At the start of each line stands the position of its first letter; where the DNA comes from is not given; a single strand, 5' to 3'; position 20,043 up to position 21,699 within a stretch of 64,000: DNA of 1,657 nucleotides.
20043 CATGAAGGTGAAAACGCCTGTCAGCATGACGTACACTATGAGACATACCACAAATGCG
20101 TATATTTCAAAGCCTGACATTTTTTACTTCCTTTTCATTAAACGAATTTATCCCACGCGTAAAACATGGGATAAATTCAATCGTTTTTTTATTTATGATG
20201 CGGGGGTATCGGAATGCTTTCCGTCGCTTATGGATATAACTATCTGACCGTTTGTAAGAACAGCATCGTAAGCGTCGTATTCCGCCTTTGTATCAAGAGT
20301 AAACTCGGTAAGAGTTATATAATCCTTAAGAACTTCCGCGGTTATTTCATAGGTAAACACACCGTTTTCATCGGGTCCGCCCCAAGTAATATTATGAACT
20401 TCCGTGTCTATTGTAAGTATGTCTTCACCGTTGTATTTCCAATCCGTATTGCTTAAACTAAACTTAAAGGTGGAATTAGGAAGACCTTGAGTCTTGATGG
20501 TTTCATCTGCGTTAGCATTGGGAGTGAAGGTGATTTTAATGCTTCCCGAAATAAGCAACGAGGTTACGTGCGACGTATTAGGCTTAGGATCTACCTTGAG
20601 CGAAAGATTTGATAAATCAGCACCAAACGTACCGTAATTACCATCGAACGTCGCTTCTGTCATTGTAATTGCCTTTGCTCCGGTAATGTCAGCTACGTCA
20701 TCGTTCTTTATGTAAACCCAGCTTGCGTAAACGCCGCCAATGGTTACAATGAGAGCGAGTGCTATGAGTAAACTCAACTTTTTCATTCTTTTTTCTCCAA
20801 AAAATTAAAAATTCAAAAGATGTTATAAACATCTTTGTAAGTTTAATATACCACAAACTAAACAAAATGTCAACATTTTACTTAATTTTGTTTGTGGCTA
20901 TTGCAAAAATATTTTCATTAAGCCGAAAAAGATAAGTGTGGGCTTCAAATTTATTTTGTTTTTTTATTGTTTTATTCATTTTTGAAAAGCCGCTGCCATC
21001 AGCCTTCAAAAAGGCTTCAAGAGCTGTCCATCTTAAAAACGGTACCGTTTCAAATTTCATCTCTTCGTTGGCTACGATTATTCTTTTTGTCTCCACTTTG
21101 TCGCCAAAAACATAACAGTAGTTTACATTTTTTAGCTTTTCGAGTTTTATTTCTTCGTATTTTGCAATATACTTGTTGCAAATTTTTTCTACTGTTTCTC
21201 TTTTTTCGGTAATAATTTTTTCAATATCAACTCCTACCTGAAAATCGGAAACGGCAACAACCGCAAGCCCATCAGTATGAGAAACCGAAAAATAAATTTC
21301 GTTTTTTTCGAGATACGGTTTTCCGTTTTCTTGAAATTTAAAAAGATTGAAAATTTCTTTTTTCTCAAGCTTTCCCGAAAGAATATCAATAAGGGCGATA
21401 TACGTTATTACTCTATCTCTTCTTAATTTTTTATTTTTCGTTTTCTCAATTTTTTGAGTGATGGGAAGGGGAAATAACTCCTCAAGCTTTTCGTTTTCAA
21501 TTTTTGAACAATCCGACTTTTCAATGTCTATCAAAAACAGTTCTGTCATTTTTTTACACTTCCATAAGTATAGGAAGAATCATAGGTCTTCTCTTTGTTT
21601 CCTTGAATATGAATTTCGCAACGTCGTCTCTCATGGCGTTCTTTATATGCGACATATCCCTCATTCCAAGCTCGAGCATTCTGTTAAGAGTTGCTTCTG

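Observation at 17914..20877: Cargo-sipW-cargo operon: dedicated SipW-type signal peptidase flanked by two unassignable secreted proteins sharing a G-x-YASW leader junction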

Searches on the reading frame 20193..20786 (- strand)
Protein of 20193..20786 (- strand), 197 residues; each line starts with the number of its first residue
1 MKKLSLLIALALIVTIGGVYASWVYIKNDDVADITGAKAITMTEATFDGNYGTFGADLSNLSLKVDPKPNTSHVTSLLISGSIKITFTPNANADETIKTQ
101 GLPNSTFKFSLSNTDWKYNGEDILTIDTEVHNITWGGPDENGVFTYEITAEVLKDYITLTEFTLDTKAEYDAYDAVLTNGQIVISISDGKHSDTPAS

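Call 3: search_protein_families(library=pfam, proteins=[window:20193-20786:-], max_evalue=1)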
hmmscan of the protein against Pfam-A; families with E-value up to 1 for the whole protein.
window:20193-20786:- (197 aa): 1 family
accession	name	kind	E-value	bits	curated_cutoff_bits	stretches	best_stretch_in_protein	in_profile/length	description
PF09194.16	Endonuc-BsobI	-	0.2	11.4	25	1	106-167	150-212/313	Restriction endonuclease BsobI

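Call 4: search_protein_families(library=ncbifam, proteins=[window:20193-20786:-], max_evalue=1)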
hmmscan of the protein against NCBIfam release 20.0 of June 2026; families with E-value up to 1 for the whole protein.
window:20193-20786:- (197 aa): 0 families

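Call 6: find_homologous_proteins(query=window:20193-20786:-)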
Query window:20193-20786:- (197 aa): 511 proteins with E <= 0.001 among 710 candidates; the best 120 are listed.
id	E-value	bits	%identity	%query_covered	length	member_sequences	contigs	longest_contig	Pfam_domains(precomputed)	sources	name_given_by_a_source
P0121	1.9e-118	411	96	100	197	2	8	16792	-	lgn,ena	-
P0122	2.0e-78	281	69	96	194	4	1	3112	-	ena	-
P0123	9.6e-78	279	71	98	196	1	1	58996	-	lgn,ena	-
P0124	3.8e-76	273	68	98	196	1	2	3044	-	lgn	-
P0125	4.5e-75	270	68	98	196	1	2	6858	-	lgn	-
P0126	6.1e-75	269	67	98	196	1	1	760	-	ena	-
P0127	1.8e-74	268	66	98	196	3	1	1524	-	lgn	-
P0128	2.0e-74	268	66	98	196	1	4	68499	-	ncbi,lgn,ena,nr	ncbi:MAG: hypothetical protein IJW94_00640 [Oscillospiraceae bacterium]|nr:hypothetical protein [Osc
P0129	2.6e-74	267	66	98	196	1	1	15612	-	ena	-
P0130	4.0e-74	267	66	98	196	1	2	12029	-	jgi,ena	-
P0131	5.6e-74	266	66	98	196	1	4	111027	-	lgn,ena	-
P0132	1.2e-73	265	66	98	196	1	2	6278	-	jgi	-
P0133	1.6e-73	265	66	100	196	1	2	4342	-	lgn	-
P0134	3.0e-73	264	66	98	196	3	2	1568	-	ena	-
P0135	3.6e-73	264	66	98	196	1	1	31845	-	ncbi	-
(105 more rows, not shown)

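Call 32: search_solved_structures(query=A4, max_evalue=10)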
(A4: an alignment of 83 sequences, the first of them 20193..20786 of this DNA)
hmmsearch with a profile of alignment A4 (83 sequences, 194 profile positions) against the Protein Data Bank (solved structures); distinct sequences matched with E-value up to 10: 4.
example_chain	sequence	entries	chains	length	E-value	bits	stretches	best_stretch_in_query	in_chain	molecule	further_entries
5cea_A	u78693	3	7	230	0.27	14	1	41-142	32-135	Bd3460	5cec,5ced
5cer_B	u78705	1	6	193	0.28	13.9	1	44-142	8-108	Bd3460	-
5y88_U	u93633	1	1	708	0.68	12.7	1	113-188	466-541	Pre-mRNA-splicing factor SPP382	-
8jr4_A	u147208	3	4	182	1.7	11.4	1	115-171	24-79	HLA class II histocompatibility antigen, DR alpha chain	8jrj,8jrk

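Call 36: predict_structure(alignment_id=A4)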
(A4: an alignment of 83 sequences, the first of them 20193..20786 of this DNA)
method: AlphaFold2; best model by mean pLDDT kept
length: 197 residues; sequences in the alignment: 83
mean_pLDDT: 78.4   pTM: 0.65
mean pLDDT of the five models: 78.4, 73.1, 71.5, 71.2, 67.1
residues with pLDDT >= 90: 41; 70-90: 116; 50-70: 16; < 50: 24
segments of 3 or more residues with pLDDT < 50: 20-37, 192-197
pLDDT, mean of each block of 10 residues (from residue 1): 74 63 39 49 69 84 86 87 90 84 87 88 91 89 91 92 87 86 83 38
secondary structure, 60 per line:
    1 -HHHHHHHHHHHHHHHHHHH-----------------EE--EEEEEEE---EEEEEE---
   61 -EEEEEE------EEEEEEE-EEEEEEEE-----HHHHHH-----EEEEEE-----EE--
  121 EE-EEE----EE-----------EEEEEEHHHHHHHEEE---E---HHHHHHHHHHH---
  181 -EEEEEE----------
elements in order: H2-20 E42-48 E52-57 E62-67 E74-80 E82-89 H95-100 E106-111 E124-126 E144-149 H150-156 E157-159 H167-177 E182-187

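Call 38: fold_search(model_id=the predicted structure, library=pdb)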
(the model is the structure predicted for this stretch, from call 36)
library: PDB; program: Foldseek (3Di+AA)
matches with E <= 10: 361; with E <= 0.001: 0
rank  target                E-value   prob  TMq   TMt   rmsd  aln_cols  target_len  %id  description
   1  3n1h                  6.9e-02  0.04  0.10  0.12  20.8       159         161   13  Crystal Structure of StWhy2 (released 2010-08-11)
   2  5urk                  1.5e-01  0.07  0.11  0.03  10.3       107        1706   16  Crystal structure of human BRR2 in complex with T-3935799 (released 2017-07-19)
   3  6qv4                  1.6e-01  0.21  0.20  0.04   6.9       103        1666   19  Crystal structure of the Ski2 RNA-helicase Brr2 from Chaetomium thermophilum bound to ATP-gamma-S (released 2020-01-15)
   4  5urj                  1.7e-01  0.08  0.14  0.03  10.2       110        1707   16  Crystal structure of human BRR2 in complex with T-3905516 (released 2017-07-19)
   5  6qv3                  2.2e-01  0.13  0.20  0.04  10.4       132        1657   14  Crystal structure of the Ski2 RNA-helicase Brr2 from Chaetomium thermophilum bound to ADP (released 2020-01-15)
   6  3vm7                  2.2e-01  0.04  0.10  0.05  17.8       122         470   13  Structure of an Alpha-Amylase from Malbranchea cinnamomea (released 2013-05-29)
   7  4e2g_D                2.3e-01  0.08  0.13  0.19  15.2       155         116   12  Crystal structure of Cupin fold protein Sthe2323 from Sphaerobacter thermophilus (released 2012-03-21)
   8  5urm_B                2.5e-01  0.06  0.14  0.03  11.8       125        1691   15  Crystal structure of human BRR2 in complex with T-1206548 (released 2017-07-19)
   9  5urm_A                2.6e-01  0.05  0.14  0.03  11.8       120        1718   16  Crystal structure of human BRR2 in complex with T-1206548 (released 2017-07-19)
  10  5m59_C                3.0e-01  0.09  0.17  0.03  11.1       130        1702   14  Crystal structure of Chaetomium thermophilum Brr2 helicase core in complex with Prp8 Jab1 domain (released 2016-12-21)
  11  4e2g_A                3.0e-01  0.07  0.13  0.20  14.5       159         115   11  Crystal structure of Cupin fold protein Sthe2323 from Sphaerobacter thermophilus (released 2012-03-21)
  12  7os2_B                3.0e-01  0.03  0.11  0.03  16.8       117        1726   19  Cryo-EM structure of Brr2 in complex with Jab1/MPN and C9ORF78 (released 2022-02-23)
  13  8rc0_B                3.5e-01  0.03  0.10  0.03  17.2       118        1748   19  Structure of the human 20S U5 snRNP (released 2024-03-27)
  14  9g13_E                4.0e-01  0.10  0.17  0.23  13.5       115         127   10  VHH H3-2 in complex with Tau C-terminal peptide (released 2024-07-31)
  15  6s8o                  4.0e-01  0.06  0.14  0.03  10.4       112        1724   16  Human Brr2 Helicase Region M641C/A1582C (released 2020-01-22)
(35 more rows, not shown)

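Call 56: search_protein_representatives(alignment_id=A4)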
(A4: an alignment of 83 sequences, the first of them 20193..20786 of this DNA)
Query: 83 sequences, 194 profile positions. Proteins with E-value up to 0.001 (for the whole library): 756; up to 1e-10: 567; up to 1e-30: 77. The best 150 are listed.
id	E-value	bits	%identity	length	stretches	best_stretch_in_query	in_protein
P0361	2.4e-76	271.9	-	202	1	1-190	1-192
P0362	1.2e-70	253.4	-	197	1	2-192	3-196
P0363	2.1e-68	246.0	-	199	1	1-193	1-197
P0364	3.0e-64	232.4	-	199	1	1-188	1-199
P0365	5.7e-62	225.0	-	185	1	1-171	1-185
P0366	1.1e-59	217.6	-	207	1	2-192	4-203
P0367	1.3e-58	214.1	-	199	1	1-191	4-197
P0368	3.0e-56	206.3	-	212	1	1-191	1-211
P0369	1.0e-54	201.4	-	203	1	2-192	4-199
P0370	1.2e-54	201.1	-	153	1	40-192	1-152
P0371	1.2e-54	201.1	-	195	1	1-133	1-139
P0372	8.5e-54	198.4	-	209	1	1-191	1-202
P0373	2.5e-53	196.8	-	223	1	1-145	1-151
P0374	3.5e-52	193.1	-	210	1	2-189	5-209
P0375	6.4e-52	192.2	-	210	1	1-186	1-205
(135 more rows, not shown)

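Call 58: search_protein_families(library=pfam, alignment_id=A7, max_evalue=0.01)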
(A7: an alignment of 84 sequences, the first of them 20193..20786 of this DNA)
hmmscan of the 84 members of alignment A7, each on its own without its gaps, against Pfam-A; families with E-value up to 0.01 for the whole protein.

A. member 1, window:20193-20786:- (197 aa): 0 families

B. families by the number of members that match (of 84 scanned): 6 families
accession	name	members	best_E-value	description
PF13786.12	DUF4179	1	0.0016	Domain of unknown function (DUF4179)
PF19266.4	CIS_tube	1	0.0022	Contractile injection system tube protein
PF20243.3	MbnP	1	0.0037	MbnP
PF13567.11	DUF4131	1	0.0043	Domain of unknown function (DUF4131)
PF25432.1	FF_PRPF40A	1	0.0046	PRPF40A-like, FF domain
PF09327.17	Phage_Tail_Tip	1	0.0056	Bacteriophage tail tip fiber protein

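Call 87: search_solved_structures(query=A7, max_evalue=10)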
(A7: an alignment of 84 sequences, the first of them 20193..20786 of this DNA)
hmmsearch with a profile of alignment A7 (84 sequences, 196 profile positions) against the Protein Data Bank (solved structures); distinct sequences matched with E-value up to 10: 2.
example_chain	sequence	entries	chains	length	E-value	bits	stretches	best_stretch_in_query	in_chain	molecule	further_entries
2jya_A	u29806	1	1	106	0.45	13.9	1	36-120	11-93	Uncharacterized protein Atu1810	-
8fbf_A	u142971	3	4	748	6.6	10.1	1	33-161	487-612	Neurotoxin complex component Orf-X2 | Toxin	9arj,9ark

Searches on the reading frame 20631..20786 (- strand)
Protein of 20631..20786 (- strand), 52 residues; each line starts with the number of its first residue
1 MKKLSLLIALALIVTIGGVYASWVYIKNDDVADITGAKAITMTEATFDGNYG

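Call 24: search_protein_families(library=ncbifam, proteins=[window:20631-20786:-], max_evalue=10)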
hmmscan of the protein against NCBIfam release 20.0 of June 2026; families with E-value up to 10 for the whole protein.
seq(52 aa): 1 family
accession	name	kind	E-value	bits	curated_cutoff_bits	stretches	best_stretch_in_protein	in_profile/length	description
NF004285.1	PRK05696.1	equivalog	0.024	14.4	179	1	2-41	18-57/171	flagellar basal body-associated protein FliL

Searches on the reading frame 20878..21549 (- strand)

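Call 3: search_protein_families(library=pfam, proteins=[window:20878-21549:-], max_evalue=1)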
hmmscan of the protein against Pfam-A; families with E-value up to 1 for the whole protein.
window:20878-21549:- (223 aa): 3 families
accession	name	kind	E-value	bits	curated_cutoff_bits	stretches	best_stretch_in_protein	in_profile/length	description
PF01648.25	ACPS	-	1.9e-06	28.3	25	1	104-203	1-82/111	4'-phosphopantetheinyl transferase superfamily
PF17832.7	Pre-PUA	-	0.054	14.5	23.5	1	32-89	11-69/86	Pre-PUA-like domain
PF22624.1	AASDHPPT_N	-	0.064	13.9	27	1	70-100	61-97/100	4'-phosphopantetheinyl transferase, N-terminal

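Call 4: search_protein_families(library=ncbifam, proteins=[window:20878-21549:-], max_evalue=1)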
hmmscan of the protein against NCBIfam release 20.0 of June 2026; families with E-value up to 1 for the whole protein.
window:20878-21549:- (223 aa): 6 families
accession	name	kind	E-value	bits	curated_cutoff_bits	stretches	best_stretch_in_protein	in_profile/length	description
NF042922.1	4PPT_HetI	equivalog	1.3e-11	44.3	370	1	40-193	54-188/235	4'-phosphopantetheinyl transferase HetI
NF007604.0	PRK10251.1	equivalog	5.9e-06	26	169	1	82-137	84-137/209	enterobactin synthase subunit EntD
NF007676.0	PRK10351.1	equivalog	1e-05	25.2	174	1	68-147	49-128/195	4'-phosphopantetheinyl transferase AcpT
NF047349.1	4PPT_AusB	equivalog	5.3e-05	22.8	225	1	70-113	65-109/205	aureusimine biosynthesis 4'-phosphopantetheinyl transferase AusB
NF011185.0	PRK14591.1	equivalog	0.015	15.4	223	1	28-160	43-164/169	16S rRNA-processing protein RimM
TIGR00556.1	pantethn_trn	domain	0.75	9.9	45.35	0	104-192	4-71/128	phosphopantetheine--protein transferase domain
